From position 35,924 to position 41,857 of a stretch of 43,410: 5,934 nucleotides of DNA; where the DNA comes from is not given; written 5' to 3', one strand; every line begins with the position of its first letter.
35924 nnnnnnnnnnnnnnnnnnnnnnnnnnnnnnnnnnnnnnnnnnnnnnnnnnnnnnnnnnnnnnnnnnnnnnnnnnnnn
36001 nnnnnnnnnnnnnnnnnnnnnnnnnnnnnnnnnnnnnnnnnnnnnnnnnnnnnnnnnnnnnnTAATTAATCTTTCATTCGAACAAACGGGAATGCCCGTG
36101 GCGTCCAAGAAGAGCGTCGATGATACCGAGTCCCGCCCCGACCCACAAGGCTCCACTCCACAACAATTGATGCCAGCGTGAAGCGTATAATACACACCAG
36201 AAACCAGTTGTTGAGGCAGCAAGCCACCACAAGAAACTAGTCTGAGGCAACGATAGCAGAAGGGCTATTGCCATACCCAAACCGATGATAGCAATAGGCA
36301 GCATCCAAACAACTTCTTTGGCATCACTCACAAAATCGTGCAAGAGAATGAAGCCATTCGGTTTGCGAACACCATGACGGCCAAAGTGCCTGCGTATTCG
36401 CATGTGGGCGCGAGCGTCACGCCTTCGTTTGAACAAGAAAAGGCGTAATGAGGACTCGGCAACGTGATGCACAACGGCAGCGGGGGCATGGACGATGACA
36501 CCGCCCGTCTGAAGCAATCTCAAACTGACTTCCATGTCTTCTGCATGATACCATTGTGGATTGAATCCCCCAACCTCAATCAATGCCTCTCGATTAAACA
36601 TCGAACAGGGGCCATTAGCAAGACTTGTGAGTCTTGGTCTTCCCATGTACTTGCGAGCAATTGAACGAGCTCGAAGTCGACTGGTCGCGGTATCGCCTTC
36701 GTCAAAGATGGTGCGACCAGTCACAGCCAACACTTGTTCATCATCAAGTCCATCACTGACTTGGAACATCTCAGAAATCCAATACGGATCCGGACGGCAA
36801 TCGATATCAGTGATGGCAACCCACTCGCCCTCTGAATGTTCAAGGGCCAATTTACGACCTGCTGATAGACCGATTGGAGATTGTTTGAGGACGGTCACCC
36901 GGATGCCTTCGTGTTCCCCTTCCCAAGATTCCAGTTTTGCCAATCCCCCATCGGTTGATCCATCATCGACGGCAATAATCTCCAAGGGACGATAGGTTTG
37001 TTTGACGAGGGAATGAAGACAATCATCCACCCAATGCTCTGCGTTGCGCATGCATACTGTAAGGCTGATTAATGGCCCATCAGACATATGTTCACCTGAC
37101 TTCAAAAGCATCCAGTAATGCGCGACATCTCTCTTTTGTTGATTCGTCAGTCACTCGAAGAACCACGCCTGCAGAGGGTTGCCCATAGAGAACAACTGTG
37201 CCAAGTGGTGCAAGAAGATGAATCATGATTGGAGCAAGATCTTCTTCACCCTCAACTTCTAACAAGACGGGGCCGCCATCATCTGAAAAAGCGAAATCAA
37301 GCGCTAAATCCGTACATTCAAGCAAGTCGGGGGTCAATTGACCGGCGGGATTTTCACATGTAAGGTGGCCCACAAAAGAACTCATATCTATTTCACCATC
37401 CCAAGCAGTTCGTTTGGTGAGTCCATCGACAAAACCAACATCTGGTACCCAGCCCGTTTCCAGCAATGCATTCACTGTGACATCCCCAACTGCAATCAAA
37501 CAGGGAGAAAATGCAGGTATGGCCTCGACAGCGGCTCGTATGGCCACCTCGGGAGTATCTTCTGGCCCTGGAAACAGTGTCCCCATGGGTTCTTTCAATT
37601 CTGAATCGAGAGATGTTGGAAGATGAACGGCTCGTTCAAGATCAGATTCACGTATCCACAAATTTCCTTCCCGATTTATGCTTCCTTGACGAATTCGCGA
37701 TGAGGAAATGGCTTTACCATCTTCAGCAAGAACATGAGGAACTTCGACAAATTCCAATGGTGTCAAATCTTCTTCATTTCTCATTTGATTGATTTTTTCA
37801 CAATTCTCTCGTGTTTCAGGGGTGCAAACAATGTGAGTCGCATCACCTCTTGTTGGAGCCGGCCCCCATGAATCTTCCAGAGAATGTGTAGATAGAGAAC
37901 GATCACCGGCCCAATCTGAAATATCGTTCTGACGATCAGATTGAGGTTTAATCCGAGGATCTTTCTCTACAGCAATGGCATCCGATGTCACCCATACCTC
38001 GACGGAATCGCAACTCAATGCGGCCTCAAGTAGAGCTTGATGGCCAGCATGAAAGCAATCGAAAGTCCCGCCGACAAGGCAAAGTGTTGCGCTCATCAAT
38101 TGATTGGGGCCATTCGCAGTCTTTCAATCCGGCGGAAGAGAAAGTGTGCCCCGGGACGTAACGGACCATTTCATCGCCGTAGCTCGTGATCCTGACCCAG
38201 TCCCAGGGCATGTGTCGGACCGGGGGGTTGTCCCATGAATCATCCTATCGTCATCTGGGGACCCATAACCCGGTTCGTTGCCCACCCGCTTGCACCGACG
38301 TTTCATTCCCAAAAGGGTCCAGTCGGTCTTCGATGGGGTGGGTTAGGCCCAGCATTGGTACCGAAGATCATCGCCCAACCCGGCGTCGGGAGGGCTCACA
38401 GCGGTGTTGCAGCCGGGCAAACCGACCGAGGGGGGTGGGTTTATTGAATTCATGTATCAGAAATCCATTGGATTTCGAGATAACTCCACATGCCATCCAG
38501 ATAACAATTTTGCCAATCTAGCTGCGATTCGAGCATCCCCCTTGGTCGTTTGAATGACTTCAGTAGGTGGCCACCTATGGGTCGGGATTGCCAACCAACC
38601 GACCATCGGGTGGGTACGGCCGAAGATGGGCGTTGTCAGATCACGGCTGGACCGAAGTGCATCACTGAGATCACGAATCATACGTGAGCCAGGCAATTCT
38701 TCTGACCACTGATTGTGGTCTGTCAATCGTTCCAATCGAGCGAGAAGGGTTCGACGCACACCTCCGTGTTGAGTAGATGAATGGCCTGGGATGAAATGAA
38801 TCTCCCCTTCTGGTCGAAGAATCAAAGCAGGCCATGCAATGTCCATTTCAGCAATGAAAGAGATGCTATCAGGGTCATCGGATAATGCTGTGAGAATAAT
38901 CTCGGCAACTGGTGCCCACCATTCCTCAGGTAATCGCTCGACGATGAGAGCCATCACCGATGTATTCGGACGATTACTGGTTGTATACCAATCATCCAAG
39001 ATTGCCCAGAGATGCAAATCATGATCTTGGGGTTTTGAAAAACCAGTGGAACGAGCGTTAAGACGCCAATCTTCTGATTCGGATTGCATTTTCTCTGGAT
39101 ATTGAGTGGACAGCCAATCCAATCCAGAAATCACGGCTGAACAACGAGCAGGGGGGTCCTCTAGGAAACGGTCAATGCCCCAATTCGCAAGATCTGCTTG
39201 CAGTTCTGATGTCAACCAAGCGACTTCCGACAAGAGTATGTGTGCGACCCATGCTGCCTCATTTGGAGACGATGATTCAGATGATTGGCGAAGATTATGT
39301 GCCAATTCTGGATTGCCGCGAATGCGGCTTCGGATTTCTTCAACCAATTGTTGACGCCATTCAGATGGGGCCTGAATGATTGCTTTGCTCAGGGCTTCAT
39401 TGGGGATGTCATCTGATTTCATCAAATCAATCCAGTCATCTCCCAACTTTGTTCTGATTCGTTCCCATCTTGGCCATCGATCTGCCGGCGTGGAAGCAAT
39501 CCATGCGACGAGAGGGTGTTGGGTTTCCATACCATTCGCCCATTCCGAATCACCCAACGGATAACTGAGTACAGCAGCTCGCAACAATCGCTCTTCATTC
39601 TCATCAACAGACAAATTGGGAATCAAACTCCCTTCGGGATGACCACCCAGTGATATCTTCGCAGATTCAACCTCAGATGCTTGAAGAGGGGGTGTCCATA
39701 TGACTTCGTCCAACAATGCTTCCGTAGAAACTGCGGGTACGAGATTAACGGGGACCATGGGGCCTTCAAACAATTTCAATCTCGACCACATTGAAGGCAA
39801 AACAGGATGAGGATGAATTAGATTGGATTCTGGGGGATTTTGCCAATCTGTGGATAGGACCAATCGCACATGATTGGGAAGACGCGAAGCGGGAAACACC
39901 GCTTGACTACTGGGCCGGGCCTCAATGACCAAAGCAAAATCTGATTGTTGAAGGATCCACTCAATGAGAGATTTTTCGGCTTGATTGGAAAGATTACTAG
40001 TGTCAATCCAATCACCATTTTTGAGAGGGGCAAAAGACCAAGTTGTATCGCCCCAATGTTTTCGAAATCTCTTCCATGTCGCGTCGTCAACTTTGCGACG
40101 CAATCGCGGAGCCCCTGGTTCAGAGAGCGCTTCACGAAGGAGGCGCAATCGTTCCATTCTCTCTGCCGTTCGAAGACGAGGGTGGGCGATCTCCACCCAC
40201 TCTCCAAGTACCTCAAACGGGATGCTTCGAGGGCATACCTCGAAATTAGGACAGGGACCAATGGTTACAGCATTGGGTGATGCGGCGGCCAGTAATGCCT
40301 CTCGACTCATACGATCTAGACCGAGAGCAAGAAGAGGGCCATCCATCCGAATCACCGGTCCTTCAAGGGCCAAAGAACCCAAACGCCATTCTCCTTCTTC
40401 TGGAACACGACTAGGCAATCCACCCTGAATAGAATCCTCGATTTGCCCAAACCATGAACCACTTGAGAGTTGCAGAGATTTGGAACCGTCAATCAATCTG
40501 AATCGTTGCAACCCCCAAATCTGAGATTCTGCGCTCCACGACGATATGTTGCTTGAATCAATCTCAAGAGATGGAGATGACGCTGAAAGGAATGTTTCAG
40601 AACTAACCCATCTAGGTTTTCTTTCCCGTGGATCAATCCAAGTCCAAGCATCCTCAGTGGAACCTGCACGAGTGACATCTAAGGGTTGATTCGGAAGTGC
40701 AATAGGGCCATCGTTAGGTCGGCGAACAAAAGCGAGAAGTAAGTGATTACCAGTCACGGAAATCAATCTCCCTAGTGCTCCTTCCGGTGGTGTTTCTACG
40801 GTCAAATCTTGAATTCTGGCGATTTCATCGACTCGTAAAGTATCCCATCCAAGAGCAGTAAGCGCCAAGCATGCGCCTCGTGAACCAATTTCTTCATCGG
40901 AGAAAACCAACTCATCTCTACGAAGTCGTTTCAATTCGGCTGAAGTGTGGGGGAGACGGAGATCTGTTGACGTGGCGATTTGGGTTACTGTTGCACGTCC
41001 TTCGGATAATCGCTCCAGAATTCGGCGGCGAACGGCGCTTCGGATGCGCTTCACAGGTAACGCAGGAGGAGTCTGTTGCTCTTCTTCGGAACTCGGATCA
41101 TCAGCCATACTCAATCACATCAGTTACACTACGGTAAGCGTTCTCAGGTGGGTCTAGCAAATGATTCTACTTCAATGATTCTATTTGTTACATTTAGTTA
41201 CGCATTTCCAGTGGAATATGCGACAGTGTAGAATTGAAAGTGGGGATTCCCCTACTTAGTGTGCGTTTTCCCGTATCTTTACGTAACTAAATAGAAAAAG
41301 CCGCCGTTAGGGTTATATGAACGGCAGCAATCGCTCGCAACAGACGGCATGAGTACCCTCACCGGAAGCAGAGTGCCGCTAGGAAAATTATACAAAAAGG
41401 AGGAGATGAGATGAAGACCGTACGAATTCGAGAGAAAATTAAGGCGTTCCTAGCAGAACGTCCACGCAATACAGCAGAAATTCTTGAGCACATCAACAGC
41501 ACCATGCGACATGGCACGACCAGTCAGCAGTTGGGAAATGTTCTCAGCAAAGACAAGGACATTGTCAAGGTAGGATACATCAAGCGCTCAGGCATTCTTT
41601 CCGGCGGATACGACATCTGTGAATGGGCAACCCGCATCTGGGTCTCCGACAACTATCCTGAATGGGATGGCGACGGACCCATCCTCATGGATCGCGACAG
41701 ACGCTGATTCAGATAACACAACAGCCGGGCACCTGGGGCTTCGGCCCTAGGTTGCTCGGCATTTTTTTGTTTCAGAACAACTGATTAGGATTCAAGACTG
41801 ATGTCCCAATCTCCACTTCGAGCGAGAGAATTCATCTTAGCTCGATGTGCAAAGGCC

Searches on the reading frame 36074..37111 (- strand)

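Call 45: search_protein_families(library=pfam, proteins=[window:36074-37111:-], max_evalue=0.0001)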
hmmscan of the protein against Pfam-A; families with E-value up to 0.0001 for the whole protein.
window:36074-37111:- (345 aa): 5 families
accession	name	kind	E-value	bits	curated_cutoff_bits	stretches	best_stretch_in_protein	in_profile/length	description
PF00535.33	Glycos_transf_2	-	3.1e-25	89.5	23.3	1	16-180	1-167/168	Glycosyl transferase family 2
PF13641.12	Glyco_tranf_2_3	-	1e-17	65.3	27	1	15-234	3-229/230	Glycosyltransferase like family 2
PF13632.12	Glyco_trans_2_3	-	9.8e-10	39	27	1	123-306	24-196/198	Glycosyl transferase family group 2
PF10111.15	Glyco_tranf_2_2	-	1e-09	38.7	27.3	1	18-223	3-223/276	Glycosyltransferase like family 2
PF13506.12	Glyco_transf_21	-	5.3e-05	23.2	21.7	1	89-223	25-163/174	Glycosyl transferase family 21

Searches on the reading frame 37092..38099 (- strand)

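Call 45: search_protein_families(library=pfam, proteins=[window:37092-38099:-], max_evalue=0.0001)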
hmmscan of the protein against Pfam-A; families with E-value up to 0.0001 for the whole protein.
window:37092-38099:- (335 aa): 2 families
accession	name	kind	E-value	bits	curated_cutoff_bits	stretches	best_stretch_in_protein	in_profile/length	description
PF04019.17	DUF359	-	9.2e-27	93.6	25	1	210-333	3-126/126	Protein of unknown function (DUF359)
PF01467.32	CTP_transf_like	-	9.7e-07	29.5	21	1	8-138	1-132/133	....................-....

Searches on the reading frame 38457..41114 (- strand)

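Call 5: search_protein_families(library=pfam, proteins=[window:38457-41114:-], max_evalue=0.01)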
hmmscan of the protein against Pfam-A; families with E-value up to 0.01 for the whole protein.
window:38457-41114:- (885 aa): 2 families
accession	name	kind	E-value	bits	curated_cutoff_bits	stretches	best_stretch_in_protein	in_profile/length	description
PF01022.26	HTH_5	-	0.00013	22.2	22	1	28-70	3-45/47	Bacterial regulatory protein, arsR family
PF12840.13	HTH_20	-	0.0087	16.5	27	0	27-70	4-48/51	Helix-turn-helix domain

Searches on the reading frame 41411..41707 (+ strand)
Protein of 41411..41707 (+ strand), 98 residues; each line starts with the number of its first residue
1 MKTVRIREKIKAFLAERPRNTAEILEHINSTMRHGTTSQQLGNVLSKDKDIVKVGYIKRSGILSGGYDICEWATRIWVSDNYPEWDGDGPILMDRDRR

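Call 5: search_protein_families(library=pfam, proteins=[window:41411-41707:+], max_evalue=0.01)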
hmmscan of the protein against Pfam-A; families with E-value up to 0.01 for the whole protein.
window:41411-41707:+ (98 aa): 1 family
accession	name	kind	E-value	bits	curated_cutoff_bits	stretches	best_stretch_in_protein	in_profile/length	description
PF12976.13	DUF3860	-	1.9e-33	114.7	27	1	1-79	1-80/93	Domain of Unknown Function with PDB structure (DUF3860)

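Call 8: find_encoding_contigs(protein=window:41411-41707:+, flank=10000, max_places=10)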
Protein window:41411-41707:+ (98 aa): 16 contigs read that carry it; 10 places shown.
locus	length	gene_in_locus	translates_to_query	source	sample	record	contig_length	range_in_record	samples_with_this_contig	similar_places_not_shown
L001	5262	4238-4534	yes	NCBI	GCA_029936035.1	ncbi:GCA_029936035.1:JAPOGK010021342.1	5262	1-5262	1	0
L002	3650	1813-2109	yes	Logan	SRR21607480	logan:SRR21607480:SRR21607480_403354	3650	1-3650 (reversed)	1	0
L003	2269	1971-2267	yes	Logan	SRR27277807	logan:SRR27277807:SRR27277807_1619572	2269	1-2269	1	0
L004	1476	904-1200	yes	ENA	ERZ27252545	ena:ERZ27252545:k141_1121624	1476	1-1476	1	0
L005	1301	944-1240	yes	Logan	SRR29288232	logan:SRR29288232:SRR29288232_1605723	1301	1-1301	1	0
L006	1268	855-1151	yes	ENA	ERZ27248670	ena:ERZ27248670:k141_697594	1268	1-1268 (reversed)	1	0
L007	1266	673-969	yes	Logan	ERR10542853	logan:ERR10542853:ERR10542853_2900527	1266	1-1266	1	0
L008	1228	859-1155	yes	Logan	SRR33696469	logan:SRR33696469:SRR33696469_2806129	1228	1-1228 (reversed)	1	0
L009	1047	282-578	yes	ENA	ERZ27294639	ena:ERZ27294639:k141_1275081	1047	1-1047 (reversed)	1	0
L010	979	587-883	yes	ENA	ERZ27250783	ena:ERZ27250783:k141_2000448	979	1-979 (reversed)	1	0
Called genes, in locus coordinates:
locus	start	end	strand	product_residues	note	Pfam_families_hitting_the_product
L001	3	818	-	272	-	?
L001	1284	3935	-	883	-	-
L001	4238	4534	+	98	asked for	PF12976:DUF3860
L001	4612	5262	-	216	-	?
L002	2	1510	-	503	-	?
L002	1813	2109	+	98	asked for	PF12976:DUF3860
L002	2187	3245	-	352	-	PF00274:Glycolytic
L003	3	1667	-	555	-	?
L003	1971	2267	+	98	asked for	PF12976:DUF3860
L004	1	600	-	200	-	?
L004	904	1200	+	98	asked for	PF12976:DUF3860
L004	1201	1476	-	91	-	?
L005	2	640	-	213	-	?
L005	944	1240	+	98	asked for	PF12976:DUF3860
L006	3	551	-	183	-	?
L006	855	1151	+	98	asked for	PF12976:DUF3860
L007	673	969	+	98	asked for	PF12976:DUF3860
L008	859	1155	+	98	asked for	PF12976:DUF3860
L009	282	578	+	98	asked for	PF12976:DUF3860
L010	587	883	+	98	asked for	PF12976:DUF3860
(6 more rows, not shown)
